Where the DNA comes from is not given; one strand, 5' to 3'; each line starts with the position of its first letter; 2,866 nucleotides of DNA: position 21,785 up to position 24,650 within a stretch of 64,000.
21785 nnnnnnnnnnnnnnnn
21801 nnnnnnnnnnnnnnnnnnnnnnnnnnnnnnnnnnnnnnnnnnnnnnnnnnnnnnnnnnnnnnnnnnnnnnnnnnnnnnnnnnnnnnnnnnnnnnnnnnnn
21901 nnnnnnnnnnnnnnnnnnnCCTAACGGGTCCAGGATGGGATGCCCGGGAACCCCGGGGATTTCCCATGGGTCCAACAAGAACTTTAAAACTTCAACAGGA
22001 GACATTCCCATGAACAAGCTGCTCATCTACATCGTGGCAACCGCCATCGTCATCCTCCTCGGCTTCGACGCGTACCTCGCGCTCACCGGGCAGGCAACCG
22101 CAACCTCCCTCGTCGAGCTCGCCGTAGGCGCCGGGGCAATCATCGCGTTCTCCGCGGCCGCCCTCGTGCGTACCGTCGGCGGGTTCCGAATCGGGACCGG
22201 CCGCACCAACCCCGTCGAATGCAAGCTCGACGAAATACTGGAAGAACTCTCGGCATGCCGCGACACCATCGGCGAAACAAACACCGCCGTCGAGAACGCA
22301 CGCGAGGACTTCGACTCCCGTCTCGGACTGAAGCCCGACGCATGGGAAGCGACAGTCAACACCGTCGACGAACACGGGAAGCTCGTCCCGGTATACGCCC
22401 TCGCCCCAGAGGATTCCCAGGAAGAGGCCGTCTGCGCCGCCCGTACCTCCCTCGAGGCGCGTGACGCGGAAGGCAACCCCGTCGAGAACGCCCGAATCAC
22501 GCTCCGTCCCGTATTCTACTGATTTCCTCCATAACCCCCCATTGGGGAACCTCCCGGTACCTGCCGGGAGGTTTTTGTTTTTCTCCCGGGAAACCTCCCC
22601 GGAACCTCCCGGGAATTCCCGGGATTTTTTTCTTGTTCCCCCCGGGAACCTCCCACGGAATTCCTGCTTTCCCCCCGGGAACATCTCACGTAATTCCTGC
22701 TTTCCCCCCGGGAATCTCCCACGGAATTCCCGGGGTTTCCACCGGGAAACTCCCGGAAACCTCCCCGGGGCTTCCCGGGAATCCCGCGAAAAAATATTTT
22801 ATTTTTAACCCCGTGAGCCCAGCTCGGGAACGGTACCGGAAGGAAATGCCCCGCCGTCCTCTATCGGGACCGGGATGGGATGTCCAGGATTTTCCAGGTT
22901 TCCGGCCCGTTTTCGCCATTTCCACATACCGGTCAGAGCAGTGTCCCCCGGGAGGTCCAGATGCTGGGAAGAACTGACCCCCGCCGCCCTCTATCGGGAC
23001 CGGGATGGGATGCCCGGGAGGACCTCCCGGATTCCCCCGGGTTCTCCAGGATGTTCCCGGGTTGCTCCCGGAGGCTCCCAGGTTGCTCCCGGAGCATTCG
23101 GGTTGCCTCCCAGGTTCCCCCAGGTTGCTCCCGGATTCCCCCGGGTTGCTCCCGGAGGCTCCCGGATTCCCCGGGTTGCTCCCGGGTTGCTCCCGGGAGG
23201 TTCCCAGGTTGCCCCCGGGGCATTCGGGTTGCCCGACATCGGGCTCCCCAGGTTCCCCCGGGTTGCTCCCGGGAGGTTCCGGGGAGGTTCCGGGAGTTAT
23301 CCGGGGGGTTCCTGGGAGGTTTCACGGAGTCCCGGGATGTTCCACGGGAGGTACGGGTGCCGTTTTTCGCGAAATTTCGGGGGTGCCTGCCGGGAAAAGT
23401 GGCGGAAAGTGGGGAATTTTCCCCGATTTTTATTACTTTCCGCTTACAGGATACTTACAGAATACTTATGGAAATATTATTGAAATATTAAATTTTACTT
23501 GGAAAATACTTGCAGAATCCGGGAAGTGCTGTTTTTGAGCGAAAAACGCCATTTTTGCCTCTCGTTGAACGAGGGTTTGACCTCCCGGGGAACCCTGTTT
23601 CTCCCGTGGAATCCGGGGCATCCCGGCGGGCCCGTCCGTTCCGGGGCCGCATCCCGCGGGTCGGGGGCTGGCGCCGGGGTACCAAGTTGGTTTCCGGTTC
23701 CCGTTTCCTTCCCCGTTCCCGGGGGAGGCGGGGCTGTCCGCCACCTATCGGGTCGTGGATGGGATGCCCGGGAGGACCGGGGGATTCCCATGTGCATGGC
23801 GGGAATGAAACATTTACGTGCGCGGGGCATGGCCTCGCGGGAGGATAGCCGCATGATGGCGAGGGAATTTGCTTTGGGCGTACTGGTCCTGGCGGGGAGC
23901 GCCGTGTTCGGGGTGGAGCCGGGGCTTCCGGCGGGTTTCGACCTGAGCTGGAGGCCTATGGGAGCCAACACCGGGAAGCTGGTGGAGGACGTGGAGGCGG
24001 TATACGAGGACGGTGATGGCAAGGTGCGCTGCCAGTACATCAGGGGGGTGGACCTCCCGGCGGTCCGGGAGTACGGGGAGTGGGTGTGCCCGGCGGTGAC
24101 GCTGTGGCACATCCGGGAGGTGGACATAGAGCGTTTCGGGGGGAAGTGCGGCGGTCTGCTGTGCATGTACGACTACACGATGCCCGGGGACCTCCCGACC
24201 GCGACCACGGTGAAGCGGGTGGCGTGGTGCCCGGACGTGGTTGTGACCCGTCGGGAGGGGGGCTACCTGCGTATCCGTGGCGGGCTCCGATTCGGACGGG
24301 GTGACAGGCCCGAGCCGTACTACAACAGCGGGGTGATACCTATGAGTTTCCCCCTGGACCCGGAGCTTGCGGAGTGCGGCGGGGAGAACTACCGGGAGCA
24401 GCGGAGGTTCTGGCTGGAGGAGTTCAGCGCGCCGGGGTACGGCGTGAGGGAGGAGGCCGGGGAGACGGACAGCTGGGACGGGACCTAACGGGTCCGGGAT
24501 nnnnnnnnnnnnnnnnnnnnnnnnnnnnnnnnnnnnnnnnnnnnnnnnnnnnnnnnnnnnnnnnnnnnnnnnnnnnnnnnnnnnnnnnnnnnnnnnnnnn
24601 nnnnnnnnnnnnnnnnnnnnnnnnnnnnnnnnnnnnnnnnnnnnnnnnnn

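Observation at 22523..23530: Non-coding kilobase: two tandem promoter elements feeding GC-rich tandem repeats, then an AT-rich iteron island, a candidate origin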

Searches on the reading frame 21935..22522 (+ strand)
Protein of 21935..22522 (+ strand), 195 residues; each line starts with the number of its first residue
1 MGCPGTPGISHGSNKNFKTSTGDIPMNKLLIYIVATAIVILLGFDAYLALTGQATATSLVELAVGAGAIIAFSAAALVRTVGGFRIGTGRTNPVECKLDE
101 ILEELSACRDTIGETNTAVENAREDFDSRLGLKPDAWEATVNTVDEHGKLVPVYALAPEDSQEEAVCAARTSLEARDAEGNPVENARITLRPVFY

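Call 7: search_protein_families(library=pfam, proteins=[window:21935-22522:+], max_evalue=0.01)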
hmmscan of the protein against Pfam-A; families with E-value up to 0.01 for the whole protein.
window:21935-22522:+ (195 aa): 0 families

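Call 28: find_homologous_proteins(query=window:21935-22522:+)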
Query window:21935-22522:+ (195 aa): 7 proteins with E <= 0.001 among 334 candidates.
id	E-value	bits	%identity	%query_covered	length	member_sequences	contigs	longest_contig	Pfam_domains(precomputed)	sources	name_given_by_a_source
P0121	1.7e-98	346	98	87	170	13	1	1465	-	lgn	-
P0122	2.5e-70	254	72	87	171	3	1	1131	-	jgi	jgi:hypothetical protein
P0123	9.8e-63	230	62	87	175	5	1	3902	-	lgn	-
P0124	2.6e-58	215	62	87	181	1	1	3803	-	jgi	jgi:hypothetical protein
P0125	1.1e-37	148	47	87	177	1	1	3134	-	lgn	-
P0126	2.2e-36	144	46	87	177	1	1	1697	-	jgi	jgi:hypothetical protein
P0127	3.9e-36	143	47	87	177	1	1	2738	-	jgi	jgi:hypothetical protein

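Call 57: search_protein_families(library=phrogs, proteins=[window:21935-22522:+], max_evalue=0.01)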
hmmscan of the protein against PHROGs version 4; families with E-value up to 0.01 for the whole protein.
window:21935-22522:+ (195 aa): 0 families

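Call 93: predict_structure(alignment_id=A3)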
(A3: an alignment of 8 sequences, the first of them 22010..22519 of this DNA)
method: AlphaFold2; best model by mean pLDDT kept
length: 170 residues; sequences in the alignment: 8
mean_pLDDT: 70.2   pTM: 0.39
mean pLDDT of the five models: 70.2, 68.4, 65.6, 64.8, 63.8
residues with pLDDT >= 90: 41; 70-90: 29; 50-70: 84; < 50: 16
segments of 3 or more residues with pLDDT < 50: 57-71
pLDDT, mean of each block of 10 residues (from residue 1): 63 70 63 61 65 48 41 56 58 59 64 93 90 91 93 90 89
secondary structure, 60 per line:
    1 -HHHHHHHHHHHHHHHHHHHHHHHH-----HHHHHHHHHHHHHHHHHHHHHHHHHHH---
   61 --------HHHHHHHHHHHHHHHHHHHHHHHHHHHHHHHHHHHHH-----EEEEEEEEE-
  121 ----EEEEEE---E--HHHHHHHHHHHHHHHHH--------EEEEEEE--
elements in order: H2-25 H31-57 H69-105 E111-119 E125-130 H137-153 E162-168

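Call 95: fold_search(model_id=the predicted structure, library=pdb)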
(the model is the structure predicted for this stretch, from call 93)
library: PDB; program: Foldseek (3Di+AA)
matches with E <= 10: 835; with E <= 0.001: 0
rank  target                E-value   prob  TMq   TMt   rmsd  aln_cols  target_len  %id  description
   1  4tkn_C                2.6e-01  0.82  0.20  0.14   3.7        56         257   20  Structure of the SNX17 FERM domain bound to the second NPxF motif of KRIT1 (released 2014-07-30)
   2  4tkn_A                3.6e-01  0.77  0.20  0.14   3.7        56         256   20  Structure of the SNX17 FERM domain bound to the second NPxF motif of KRIT1 (released 2014-07-30)
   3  1etb_1                3.8e-01  0.15  0.13  0.17  11.5        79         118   10  THE X-RAY CRYSTAL STRUCTURE REFINEMENTS OF NORMAL HUMAN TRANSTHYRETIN AND THE AMYLOIDOGENIC VAL 30-->MET VARIANT TO 1. (released 1995-01-26)
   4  4tkn_B                4.3e-01  0.60  0.18  0.14   4.9        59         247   14  Structure of the SNX17 FERM domain bound to the second NPxF motif of KRIT1 (released 2014-07-30)
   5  2jxt_MODEL_1_A        4.9e-01  0.38  0.21  0.34   6.3        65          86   17  Solution structure of 50S ribosomal protein LX from Methanobacterium thermoautotrophicum. Northeast Structural (released 2007-12-11)
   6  1oo2_A                4.9e-01  0.14  0.14  0.20  11.4        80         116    6  Crystal structure of transthyretin from Sparus aurata (released 2004-01-20)
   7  4gxb_A                5.6e-01  0.57  0.19  0.13   4.1        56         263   16  Structure of the SNX17 atypical FERM domain bound to the NPxY motif of P-selectin (released 2013-03-13)
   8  1tlm_B                6.0e-01  0.12  0.13  0.17  13.9        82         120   10  STRUCTURAL ASPECTS OF INOTROPIC BIPYRIDINE BINDING: CRYSTAL STRUCTURE DETERMINATION TO 1.9 ANGSTROMS OF THE HUMAN SERU (released 1994-01-31)
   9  2qpf_B                6.4e-01  0.12  0.13  0.18  14.4        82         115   10  Crystal Structure of Mouse Transthyretin (released 2007-11-27)
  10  2tld_I                6.4e-01  0.09  0.14  0.18  12.3        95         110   12  CRYSTAL STRUCTURE OF AN ENGINEERED SUBTILISIN INHIBITOR COMPLEXED WITH BOVINE TRYPSIN (released 1992-07-15)
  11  5lw8_MODEL_1_A        7.8e-01  0.16  0.16  0.26   8.7        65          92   12  NMR solution structure of Helicobacter pylori TonB-CTD (residues 194-285) (released 2016-10-19)
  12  2roy_B                7.8e-01  0.09  0.13  0.18  13.7        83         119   10  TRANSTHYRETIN (ALSO CALLED PREALBUMIN) COMPLEX WITH 3',5'-DINITRO-N-ACETYL-L-THYRONINE (released 1997-04-21)
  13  1sn0_B                8.8e-01  0.11  0.17  0.22  14.0        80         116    8  Crystal Structure Of Sea Bream Transthyretin in complex with thyroxine At 1.9A Resolution (released 2004-08-03)
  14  2qpf_A                8.8e-01  0.11  0.13  0.18  11.3        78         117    9  Crystal Structure of Mouse Transthyretin (released 2007-11-27)
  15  1z7j_B                8.8e-01  0.11  0.13  0.17  11.3        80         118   10  Human transthyretin (also called prealbumin) complex with 3, 3',5,5'-tetraiodothyroacetic acid (t4ac) (released 2005-06-07)
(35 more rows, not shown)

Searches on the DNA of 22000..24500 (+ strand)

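Call 34: search_rna_families(source=window, start=22000, end=24500, threshold=evalue, max_evalue=1)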
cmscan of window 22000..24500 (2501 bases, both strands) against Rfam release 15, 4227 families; matches with E-value up to 1: 10.
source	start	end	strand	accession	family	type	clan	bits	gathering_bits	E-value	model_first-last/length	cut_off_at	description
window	22518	22580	+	RF00110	RybB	Gene; sRNA;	-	34.6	40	0.00015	1-79/79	no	RybB RNA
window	22721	22787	-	RF03820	mir-5429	Gene; miRNA;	-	28.8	80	0.0073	1-83/83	no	mir-5429 microRNA precursor family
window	22525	22632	+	RF02837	anti-hemB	Gene; sRNA;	-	28.7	49.5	0.00046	1-81/81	no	Burkholderia RNA 7 (anti-hemB)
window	23239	23324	+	RF03820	mir-5429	Gene; miRNA;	-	25.1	80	0.07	1-83/83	no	mir-5429 microRNA precursor family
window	22557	22630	+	RF02784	SorX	Gene; sRNA;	-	24.2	46.6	0.0067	1-73/73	no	Singlet oxygen resistance RNA X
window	23241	23323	+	RF03906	mir-3199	Gene; miRNA;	-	22.5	100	0.88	1-87/87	no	mir-3199 microRNA precursor family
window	22720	22787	-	RF03363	mir-6129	Gene; miRNA;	-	20.8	114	0.79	1-92/92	no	mir-6129 microRNA precursor family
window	23045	23166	-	RF01703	Dictyoglomi-1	Gene; sRNA;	-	20.6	150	0.1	61-176/236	no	Dictyoglomi-1 RNA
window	22651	22802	-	RF00516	ylbH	Cis-reg; leader;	-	19.2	50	0.42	1-122/122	no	ylbH leader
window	23116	23338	-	RF02576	tsr1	Gene; sRNA;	-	16.2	235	0.15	131-351/657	no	tsr1 small RNA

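Call 74: search_dna_similar(query=window:23340-23660:+, collection=phages, mode=distant, max_evalue=0.01)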
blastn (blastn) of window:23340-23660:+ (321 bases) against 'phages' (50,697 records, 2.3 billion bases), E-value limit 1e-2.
No match.

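Call 75: search_dna_similar(query=window:23340-23660:+, collection=plasmids, mode=distant, max_evalue=0.01)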
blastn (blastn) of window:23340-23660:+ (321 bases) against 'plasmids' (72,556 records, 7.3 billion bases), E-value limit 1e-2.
No match.

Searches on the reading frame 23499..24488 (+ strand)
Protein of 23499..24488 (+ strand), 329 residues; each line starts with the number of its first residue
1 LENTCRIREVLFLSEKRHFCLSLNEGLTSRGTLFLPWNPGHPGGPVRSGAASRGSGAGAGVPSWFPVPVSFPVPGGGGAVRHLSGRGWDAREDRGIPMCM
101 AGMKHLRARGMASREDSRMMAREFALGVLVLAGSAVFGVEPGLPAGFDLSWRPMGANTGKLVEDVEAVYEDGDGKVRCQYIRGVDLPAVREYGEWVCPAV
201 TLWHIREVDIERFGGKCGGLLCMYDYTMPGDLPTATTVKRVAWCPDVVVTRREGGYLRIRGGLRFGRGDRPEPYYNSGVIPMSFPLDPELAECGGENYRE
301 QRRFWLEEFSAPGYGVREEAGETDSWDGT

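Call 7: search_protein_families(library=pfam, proteins=[window:23499-24488:+], max_evalue=0.01)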
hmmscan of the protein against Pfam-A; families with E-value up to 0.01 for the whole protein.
window:23499-24488:+ (329 aa): 0 families

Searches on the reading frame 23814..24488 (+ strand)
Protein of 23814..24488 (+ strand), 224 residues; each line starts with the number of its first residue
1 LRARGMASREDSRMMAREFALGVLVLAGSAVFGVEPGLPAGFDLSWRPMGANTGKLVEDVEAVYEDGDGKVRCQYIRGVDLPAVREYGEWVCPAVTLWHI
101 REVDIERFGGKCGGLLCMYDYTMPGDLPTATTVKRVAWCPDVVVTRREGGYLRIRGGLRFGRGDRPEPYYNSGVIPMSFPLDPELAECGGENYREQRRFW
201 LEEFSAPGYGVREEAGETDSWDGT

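Call 57: search_protein_families(library=phrogs, proteins=[window:23814-24488:+], max_evalue=0.01)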
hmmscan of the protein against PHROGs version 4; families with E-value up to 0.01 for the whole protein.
window:23814-24488:+ (224 aa): 1 family
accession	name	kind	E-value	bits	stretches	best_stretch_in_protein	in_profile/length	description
phrog_23771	-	unknown function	0.001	19.9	0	14-35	1-22/62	-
